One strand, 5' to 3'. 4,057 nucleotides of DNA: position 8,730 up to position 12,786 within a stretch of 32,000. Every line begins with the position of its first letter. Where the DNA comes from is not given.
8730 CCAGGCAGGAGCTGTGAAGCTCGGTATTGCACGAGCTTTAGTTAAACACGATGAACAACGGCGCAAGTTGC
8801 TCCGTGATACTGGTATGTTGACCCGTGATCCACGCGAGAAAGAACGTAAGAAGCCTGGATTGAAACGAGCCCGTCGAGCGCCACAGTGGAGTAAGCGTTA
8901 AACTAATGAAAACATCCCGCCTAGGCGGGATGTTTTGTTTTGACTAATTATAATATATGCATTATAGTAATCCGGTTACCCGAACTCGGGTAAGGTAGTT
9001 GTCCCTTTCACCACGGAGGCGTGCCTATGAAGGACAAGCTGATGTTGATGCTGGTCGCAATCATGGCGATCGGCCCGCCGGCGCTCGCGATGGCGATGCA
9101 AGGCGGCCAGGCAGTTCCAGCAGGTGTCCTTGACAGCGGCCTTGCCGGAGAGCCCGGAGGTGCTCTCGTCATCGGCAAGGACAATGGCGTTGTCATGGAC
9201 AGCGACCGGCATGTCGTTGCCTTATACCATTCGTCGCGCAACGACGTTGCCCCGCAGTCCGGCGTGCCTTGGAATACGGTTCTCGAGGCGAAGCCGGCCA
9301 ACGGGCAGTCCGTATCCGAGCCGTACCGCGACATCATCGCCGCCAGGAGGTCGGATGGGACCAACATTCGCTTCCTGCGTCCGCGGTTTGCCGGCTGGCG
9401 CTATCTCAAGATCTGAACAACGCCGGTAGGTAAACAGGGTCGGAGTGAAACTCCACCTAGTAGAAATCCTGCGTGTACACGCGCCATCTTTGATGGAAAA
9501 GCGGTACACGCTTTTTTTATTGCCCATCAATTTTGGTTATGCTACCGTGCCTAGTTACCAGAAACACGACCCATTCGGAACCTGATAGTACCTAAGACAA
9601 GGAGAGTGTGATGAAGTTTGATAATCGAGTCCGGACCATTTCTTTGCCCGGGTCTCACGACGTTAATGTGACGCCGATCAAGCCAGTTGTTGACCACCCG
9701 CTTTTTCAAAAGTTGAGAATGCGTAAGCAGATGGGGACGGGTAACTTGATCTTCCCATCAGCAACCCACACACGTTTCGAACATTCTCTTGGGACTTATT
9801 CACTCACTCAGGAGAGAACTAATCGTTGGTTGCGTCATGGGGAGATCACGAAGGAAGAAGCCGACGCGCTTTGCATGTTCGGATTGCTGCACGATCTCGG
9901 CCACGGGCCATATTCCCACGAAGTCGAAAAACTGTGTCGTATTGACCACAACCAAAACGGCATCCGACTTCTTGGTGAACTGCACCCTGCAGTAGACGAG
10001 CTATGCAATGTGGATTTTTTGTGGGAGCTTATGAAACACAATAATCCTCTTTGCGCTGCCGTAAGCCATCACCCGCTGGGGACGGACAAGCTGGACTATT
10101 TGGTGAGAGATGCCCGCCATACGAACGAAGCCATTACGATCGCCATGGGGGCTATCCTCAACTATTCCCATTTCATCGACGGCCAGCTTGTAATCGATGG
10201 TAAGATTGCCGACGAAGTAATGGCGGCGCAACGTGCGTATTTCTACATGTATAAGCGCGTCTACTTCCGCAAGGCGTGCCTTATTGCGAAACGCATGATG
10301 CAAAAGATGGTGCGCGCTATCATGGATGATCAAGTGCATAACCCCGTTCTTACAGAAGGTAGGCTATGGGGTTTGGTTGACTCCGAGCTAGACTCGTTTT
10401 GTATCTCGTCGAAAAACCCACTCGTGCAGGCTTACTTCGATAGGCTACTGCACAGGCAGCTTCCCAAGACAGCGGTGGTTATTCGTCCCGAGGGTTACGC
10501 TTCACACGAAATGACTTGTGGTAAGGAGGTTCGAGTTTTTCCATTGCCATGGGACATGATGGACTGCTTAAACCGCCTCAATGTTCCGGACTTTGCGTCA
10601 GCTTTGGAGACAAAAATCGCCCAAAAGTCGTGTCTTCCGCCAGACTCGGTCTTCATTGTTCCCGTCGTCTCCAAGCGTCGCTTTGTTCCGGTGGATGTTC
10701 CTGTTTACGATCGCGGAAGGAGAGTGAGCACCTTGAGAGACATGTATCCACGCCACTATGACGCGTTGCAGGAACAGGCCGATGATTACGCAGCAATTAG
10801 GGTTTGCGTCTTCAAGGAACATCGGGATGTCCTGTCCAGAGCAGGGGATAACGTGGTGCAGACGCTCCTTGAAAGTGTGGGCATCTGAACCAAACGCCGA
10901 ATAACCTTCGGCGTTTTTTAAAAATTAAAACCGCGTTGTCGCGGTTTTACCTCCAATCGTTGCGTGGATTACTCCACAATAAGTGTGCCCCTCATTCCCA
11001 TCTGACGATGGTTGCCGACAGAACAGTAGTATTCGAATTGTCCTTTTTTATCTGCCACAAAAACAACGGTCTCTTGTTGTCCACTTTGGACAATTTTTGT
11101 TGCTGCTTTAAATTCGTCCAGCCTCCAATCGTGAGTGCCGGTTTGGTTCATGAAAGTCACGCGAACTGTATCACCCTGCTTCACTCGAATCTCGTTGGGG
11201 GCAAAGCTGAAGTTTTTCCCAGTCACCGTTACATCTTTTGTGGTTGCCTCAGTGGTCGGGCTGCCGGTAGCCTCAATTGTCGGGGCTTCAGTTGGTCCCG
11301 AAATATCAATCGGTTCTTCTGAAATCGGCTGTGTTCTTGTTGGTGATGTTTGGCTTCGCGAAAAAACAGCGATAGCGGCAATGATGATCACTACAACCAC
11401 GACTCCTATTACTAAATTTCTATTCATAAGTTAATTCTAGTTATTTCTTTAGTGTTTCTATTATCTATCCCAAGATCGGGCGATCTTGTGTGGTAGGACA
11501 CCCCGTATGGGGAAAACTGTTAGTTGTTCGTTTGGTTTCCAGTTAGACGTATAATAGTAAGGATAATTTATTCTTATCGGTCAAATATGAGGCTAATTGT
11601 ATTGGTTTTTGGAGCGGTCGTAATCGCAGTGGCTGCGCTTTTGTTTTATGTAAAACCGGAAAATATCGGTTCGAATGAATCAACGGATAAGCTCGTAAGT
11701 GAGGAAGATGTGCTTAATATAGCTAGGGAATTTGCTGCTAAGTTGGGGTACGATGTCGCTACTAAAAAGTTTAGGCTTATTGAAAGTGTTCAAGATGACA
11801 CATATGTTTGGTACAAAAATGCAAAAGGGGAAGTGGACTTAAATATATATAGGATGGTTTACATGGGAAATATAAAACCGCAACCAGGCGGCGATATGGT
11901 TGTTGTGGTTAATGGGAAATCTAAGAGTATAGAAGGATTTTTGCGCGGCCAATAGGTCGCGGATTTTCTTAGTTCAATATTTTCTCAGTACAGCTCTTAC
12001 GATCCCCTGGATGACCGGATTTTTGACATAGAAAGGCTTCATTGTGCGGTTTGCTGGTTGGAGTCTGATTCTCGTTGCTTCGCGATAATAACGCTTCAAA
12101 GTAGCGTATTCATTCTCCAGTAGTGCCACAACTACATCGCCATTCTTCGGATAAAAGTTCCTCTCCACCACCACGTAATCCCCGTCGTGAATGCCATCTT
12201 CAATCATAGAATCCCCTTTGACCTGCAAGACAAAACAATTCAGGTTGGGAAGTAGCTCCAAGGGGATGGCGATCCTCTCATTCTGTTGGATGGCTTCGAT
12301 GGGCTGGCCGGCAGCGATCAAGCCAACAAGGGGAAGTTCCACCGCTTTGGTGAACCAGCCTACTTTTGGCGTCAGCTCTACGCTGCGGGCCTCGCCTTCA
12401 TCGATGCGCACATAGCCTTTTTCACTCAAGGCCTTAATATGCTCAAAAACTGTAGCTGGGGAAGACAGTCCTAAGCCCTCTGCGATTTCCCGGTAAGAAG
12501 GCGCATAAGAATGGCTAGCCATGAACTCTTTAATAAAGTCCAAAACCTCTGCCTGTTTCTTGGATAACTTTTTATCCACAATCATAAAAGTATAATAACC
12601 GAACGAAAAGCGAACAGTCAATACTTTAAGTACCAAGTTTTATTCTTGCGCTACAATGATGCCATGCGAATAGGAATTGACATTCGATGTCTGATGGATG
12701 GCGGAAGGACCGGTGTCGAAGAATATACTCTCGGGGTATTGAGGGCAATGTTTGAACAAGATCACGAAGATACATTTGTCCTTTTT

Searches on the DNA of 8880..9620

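Call 100: search_rna_families(source=window, start=8880, end=9620, threshold=evalue, max_evalue=1)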
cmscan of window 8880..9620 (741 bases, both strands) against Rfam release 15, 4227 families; matches with E-value up to 1: 3.
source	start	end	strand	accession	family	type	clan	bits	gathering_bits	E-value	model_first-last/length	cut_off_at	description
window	8892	8936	+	RF02083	OrzO-P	Gene; antitoxin;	-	22.2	60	0.47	26-76/76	no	OrzO-P RNA antitoxin family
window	8910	9000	-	RF02144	rsmX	Gene;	CL00106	21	56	0.13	1-114/114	no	rsmX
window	8880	8935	+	RF02144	rsmX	Gene;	CL00106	17.8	56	0.71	58-114/114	5'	rsmX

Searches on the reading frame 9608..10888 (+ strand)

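Call 34: search_protein_families(library=pfam, proteins=[window:9608-10888:+], max_evalue=0.001)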
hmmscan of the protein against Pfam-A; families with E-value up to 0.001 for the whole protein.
window:9608-10888:+ (426 aa): 2 families
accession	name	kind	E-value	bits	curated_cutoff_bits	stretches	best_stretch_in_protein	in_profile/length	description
PF19276.4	HD_assoc_2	-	3.3e-08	33.7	23.1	1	183-296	6-114/222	HD associated region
PF01966.28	HD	-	5.1e-06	27.2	22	1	56-148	1-78/116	HD domain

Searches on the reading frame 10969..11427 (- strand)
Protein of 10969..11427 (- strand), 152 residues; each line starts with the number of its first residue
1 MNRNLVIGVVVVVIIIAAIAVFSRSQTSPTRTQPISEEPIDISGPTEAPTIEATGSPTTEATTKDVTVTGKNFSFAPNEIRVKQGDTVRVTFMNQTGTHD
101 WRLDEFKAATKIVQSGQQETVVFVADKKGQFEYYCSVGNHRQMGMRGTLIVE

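Call 34: search_protein_families(library=pfam, proteins=[window:10969-11427:-], max_evalue=0.001)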
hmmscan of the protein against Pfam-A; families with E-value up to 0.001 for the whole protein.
window:10969-11427:- (152 aa): 4 families
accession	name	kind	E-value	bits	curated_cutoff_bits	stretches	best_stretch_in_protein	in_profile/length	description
PF13473.12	Cupredoxin_1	-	2.7e-12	47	27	1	56-151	13-104/104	Cupredoxin-like domain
PF00127.26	Copper-bind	-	5.7e-11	43.1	21.2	1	66-152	5-99/99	Copper binding proteins, plastocyanin/azurin family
PF07731.20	Cu-oxidase_2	-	2.4e-06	27.8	20.4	0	109-151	91-133/137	Multicopper oxidase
PF07732.21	Cu-oxidase_3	-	5.1e-06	27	21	0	110-152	72-115/119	Multicopper oxidase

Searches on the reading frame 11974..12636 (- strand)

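Call 34: search_protein_families(library=pfam, proteins=[window:11974-12636:-], max_evalue=0.001)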
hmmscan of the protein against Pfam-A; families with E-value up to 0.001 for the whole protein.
window:11974-12636:- (220 aa): 3 families
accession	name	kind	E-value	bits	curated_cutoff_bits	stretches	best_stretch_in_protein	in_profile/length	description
PF00717.28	Peptidase_S24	-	4.9e-28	97.6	23.3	1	102-206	1-105/116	Peptidase S24-like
PF01726.22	LexA_DNA_bind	-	1e-22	80.1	23.7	1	22-84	2-64/65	LexA DNA binding domain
PF13412.12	HTH_24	-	3.9e-05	23.6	21.9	1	47-77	19-48/48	Winged helix-turn-helix DNA-binding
